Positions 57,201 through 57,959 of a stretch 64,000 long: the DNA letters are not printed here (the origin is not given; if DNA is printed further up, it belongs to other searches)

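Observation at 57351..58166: Nuclear gene for a bacterial-type RNase P protein subunit (RnpA) with a long targeting extension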

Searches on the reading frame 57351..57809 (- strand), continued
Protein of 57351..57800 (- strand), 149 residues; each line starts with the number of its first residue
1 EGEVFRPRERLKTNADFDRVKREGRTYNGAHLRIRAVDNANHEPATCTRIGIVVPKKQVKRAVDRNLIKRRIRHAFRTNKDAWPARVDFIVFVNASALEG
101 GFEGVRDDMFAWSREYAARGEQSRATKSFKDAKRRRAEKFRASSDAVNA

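Call 55: find_homologous_proteins(query=A4, max_evalue=0.000001)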
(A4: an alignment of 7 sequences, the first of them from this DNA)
Query A4 (7 sequences) (123 aa, profile of the alignment): 1801 proteins with E <= 0.000001 among 5500 candidates; the best 120 are listed.
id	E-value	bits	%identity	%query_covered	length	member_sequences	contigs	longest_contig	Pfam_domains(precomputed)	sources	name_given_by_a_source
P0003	4.7e-65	235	100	100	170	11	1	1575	PF00825.25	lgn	-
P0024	3.5e-59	216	78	99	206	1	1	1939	PF00825.25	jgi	jgi:ribonuclease P protein component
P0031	1.3e-56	208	54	99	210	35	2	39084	PF00825.25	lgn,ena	-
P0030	5.3e-56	206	55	99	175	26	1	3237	PF00825.25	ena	-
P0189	2.8e-45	172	50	99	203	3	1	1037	PF00825.25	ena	-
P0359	9.3e-45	170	48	99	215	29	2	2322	PF00825.25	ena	-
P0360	1.0e-43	166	49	99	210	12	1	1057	PF00825.25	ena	-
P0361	1.2e-43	166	50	99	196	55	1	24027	PF00825.25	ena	-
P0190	1.7e-43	166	50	99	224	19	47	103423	PF00825.25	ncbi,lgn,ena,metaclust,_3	metaclust:\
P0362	2.0e-43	166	50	99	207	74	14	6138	PF00825.25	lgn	-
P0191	2.6e-42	162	50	98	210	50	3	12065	PF00825.25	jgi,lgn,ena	jgi:ribonuclease P protein component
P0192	3.7e-42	161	48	98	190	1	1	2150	PF00825.25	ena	-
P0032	1.5e-41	159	56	81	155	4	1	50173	PF00825.25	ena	-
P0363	1.0e-40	157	52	78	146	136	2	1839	PF00825.25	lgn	-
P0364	3.0e-40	155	49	94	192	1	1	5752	PF00825.25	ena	-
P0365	9.1e-40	154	48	94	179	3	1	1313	PF00825.25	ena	-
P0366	4.4e-39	152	54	74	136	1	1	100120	PF00825.25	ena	-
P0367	1.1e-38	150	48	94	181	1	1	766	PF00825.25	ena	-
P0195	2.1e-33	133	49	76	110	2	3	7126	PF00825.25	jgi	jgi:ribonuclease P protein component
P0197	3.3e-32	129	50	75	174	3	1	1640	PF00825.25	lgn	-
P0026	5.2e-28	116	100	51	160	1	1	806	PF00825.25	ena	-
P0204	1.0e-23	102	55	52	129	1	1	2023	PF00825.25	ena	-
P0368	1.5e-15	75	41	69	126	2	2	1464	PF00825.25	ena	-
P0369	1.1e-14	73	43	71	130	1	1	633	PF00825.25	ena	-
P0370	2.0e-14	72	46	53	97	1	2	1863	PF00825.25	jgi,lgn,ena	jgi:ribonuclease P protein component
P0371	3.2e-14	71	37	59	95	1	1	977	PF00825.25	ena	-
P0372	4.0e-14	71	34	86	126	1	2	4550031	PF00825.25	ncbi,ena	-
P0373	6.7e-14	70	44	74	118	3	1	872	PF00825.25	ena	-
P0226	1.3e-13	69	37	87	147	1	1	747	PF00825.25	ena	-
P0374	2.4e-13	68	36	79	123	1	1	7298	PF00825.25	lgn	-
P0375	3.1e-13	68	37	85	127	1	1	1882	PF00825.25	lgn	-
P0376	3.1e-13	68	36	79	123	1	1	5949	PF00825.25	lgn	-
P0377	4.7e-13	67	33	83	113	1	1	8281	PF00825.25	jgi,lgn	-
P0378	6.7e-13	67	43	78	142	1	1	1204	PF00825.25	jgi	-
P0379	7.2e-13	67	40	66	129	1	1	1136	PF00825.25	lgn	-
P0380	8.4e-13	67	40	67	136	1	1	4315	PF00825.25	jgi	jgi:ribonuclease P protein component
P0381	8.8e-13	67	37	74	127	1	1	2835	PF00825.25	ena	-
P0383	1.1e-12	66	40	53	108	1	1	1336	PF00825.25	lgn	-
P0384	1.9e-12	66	43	65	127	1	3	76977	PF00825.25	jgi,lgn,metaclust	jgi:ribonuclease P protein component|metaclust:\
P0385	2.1e-12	65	40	71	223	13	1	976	PF01809.24,PF00825.25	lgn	-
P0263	2.4e-12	65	43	51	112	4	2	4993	PF00825.25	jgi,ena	jgi:ribonuclease P protein component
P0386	3.3e-12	65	40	71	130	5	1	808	PF00825.25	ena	-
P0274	4.3e-12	64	41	67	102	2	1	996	PF00825.25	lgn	-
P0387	4.5e-12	64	40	66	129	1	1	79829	PF00825.25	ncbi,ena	-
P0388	5.2e-12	64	38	65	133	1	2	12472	PF00825.25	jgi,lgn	jgi:ribonuclease P protein component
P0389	7.3e-12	64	35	85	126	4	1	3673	PF00825.25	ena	-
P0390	7.9e-12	63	46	64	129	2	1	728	PF00825.25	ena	-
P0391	8.0e-12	63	37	57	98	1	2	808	PF00825.25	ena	-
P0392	9.2e-12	63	36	85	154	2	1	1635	PF00825.25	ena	-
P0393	9.3e-12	63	38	71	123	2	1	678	PF00825.25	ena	-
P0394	1.2e-11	63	39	64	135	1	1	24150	PF00825.25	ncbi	ncbi:MAG: ribonuclease P protein component [Cyclobacteriaceae bacterium]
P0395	1.3e-11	63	35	86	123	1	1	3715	PF00825.25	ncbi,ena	ncbi:MAG TPA: ribonuclease P protein component [Cyclobacteriaceae bacterium]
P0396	1.3e-11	63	32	85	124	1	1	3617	PF00825.25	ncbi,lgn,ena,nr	ncbi:MAG: ribonuclease P protein component [Ekhidna sp.]|nr:ribonuclease P protein component [Ekhidn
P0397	1.5e-11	63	42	63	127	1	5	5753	PF00825.25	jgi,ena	-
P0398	1.5e-11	63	35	85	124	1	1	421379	PF00825.25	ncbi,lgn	ncbi:MAG: ribonuclease P protein component [Cyclobacteriaceae bacterium]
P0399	1.6e-11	63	36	85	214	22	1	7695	PF01809.24,PF00825.25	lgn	-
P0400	1.6e-11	62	32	90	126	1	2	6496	PF00825.25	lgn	-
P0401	1.6e-11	62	39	69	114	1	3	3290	PF00825.25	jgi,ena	-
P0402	1.7e-11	62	35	90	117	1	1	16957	PF00825.25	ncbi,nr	ncbi:MAG: ribonuclease P protein component [Calditerrivibrio sp.]|nr:ribonuclease P protein componen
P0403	1.8e-11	62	43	72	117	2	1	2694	PF00825.25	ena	-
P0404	1.9e-11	62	35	85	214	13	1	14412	PF01809.24,PF00825.25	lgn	-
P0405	1.9e-11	62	38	50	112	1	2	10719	PF00825.25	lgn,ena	-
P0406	2.0e-11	62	40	65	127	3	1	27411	PF00825.25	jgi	jgi:ribonuclease P protein component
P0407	2.4e-11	62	41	59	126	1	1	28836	PF00825.25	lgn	-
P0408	2.5e-11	62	39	72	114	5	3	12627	PF00825.25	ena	-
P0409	2.5e-11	62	34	87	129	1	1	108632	PF00825.25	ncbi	ncbi:MAG: ribonuclease P protein component [Cyclobacteriaceae bacterium]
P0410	2.6e-11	62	32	85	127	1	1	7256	PF00825.25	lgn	-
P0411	2.6e-11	62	41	68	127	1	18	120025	PF00825.25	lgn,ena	-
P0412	2.6e-11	62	38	57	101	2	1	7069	PF00825.25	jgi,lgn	-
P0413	2.8e-11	62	40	61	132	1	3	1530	PF00825.25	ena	-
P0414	2.9e-11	62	41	68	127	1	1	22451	PF00825.25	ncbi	-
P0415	2.9e-11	62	37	71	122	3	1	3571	PF00825.25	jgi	jgi:ribonuclease P protein component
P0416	3.1e-11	62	38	70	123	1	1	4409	PF00825.25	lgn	-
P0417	3.1e-11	62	38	72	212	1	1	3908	PF01809.24,PF00825.25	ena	-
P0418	3.1e-11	62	40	62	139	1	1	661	PF00825.25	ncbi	-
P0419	3.3e-11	61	42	63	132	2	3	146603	PF00825.25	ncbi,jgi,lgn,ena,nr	ncbi:MAG: ribonuclease P protein component [Bacteroidales bacterium]|nr:ribonuclease P protein compo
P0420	3.3e-11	61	36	86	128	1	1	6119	PF00825.25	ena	-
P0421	3.4e-11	61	41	66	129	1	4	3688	PF00825.25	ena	-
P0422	3.4e-11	61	33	76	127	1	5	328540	PF00825.25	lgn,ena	-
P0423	3.5e-11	61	34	86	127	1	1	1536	PF00825.25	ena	-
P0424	3.5e-11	61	37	59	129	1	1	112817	PF00825.25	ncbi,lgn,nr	ncbi:MAG: ribonuclease P protein component [Bacteroidales bacterium]|nr:ribonuclease P protein compo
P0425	3.6e-11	61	42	64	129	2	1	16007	PF00825.25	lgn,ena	-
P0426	3.8e-11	61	34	85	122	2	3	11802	PF00825.25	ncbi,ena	-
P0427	4.0e-11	61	35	80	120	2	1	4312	PF00825.25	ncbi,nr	ncbi:MAG TPA: ribonuclease P protein component, partial [Bacteroidales bacterium]|nr:ribonuclease P 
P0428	4.1e-11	61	35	86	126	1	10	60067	PF00825.25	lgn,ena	-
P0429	4.3e-11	61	39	68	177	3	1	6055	PF00825.25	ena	-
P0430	4.4e-11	61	34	86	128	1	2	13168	PF00825.25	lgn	-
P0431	4.5e-11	61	50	37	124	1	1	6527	PF00825.25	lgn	-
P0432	4.5e-11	61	40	72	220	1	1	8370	PF01809.24,PF00825.25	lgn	-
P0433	4.9e-11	61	36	86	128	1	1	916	PF00825.25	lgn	-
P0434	4.9e-11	61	39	72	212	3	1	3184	PF01809.24,PF00825.25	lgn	-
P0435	4.9e-11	61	39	72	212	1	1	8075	PF01809.24,PF00825.25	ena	-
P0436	5.0e-11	61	39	72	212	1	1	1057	PF01809.24,PF00825.25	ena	-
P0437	5.1e-11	61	39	72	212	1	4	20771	PF01809.24,PF00825.25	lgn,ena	-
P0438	5.2e-11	61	39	72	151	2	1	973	PF00825.25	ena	-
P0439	5.2e-11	61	35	86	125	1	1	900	PF00825.25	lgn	-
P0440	5.3e-11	61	39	72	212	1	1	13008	PF01809.24,PF00825.25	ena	-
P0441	5.3e-11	61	34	70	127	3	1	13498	PF00825.25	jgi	jgi:ribonuclease P protein component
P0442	5.4e-11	61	41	64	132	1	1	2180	PF00825.25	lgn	-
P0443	5.4e-11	61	35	86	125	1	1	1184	PF00825.25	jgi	jgi:ribonuclease P protein component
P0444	5.5e-11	61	39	72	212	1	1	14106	PF01809.24,PF00825.25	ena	-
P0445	5.6e-11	61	38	66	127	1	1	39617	PF00825.25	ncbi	-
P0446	5.6e-11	61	39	72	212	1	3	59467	PF01809.24,PF00825.25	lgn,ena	-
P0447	6.1e-11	61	39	67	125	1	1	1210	PF00825.25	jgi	-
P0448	6.2e-11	61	30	92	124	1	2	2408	PF00825.25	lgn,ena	-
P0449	6.4e-11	61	39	72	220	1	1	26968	PF01809.24,PF00825.25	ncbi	-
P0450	6.5e-11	61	34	85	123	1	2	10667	PF00825.25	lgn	-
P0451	6.5e-11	61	39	72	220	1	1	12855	PF01809.24,PF00825.25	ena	-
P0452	6.6e-11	61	33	85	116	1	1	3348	PF00825.25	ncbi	-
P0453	6.8e-11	60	37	65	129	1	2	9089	PF00825.25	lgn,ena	-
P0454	7.1e-11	60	39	72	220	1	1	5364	PF01809.24,PF00825.25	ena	-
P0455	7.4e-11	60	39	72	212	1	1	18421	PF01809.24,PF00825.25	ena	-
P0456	7.7e-11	60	42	64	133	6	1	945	PF00825.25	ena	-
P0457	7.7e-11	60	39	72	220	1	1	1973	PF01809.24,PF00825.25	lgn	-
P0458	7.8e-11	60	39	72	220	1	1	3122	PF01809.24,PF00825.25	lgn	-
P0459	7.8e-11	60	45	61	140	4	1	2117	PF00825.25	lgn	-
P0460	7.8e-11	60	39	72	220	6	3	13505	PF01809.24,PF00825.25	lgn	-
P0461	7.8e-11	60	39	72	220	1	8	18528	PF01809.24,PF00825.25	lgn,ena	-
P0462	7.8e-11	60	39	72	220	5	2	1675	PF01809.24,PF00825.25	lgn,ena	-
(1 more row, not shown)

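Call 61: find_encoding_contigs(protein=P0190, flank=5000, max_places=3)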
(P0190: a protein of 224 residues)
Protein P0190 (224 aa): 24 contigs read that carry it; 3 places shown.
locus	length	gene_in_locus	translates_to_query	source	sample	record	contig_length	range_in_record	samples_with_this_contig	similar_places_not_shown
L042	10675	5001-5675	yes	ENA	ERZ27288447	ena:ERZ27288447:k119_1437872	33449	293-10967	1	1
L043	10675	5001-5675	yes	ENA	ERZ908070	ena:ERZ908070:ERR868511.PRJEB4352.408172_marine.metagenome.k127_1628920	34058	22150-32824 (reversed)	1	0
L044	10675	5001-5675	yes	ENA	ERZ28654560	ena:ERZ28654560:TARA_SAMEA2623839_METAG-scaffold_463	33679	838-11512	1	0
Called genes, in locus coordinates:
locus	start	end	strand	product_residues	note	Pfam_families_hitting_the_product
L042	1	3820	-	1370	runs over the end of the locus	?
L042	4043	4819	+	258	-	-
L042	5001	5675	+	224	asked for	PF00825:Ribonuclease_P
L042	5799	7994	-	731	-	-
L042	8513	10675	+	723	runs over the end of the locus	PF00225:Kinesin, PF16796:Microtub_bd, PF23735:KIF9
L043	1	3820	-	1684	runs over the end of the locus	?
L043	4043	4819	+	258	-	-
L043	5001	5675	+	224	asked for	PF00825:Ribonuclease_P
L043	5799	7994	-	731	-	-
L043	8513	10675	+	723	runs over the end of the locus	PF00225:Kinesin, PF16796:Microtub_bd, PF23735:KIF9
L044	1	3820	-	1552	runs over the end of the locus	?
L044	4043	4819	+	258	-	-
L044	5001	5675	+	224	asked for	PF00825:Ribonuclease_P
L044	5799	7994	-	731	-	-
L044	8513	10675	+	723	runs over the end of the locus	PF00225:Kinesin, PF16796:Microtub_bd, PF23735:KIF9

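Call 62: find_encoding_contigs(protein=P0372, flank=3000, max_places=2)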
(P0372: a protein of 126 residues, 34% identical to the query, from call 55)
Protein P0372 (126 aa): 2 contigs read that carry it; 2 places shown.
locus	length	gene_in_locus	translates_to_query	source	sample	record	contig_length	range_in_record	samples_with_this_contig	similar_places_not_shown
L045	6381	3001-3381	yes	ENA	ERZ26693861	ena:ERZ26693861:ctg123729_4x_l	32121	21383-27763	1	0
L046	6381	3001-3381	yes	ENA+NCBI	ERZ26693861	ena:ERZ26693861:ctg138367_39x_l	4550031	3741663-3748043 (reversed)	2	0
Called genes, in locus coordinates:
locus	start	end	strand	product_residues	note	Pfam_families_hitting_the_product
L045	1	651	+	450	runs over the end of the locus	PF00675:Peptidase_M16, PF05193:Peptidase_M16_C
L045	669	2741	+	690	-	PF00675:Peptidase_M16 (weak), PF05193:Peptidase_M16_C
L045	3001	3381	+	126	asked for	PF00825:Ribonuclease_P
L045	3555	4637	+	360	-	PF13651:EcoRI_methylase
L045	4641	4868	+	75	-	-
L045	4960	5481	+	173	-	PF13651:EcoRI_methylase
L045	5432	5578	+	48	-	PF13651:EcoRI_methylase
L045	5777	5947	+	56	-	PF13651:EcoRI_methylase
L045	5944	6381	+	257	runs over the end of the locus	PF03235:GmrSD_N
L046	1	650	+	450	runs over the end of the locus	PF00675:Peptidase_M16, PF05193:Peptidase_M16_C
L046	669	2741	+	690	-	PF00675:Peptidase_M16 (weak), PF05193:Peptidase_M16_C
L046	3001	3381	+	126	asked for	PF00825:Ribonuclease_P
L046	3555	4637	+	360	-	PF13651:EcoRI_methylase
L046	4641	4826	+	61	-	-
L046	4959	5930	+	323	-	PF13651:EcoRI_methylase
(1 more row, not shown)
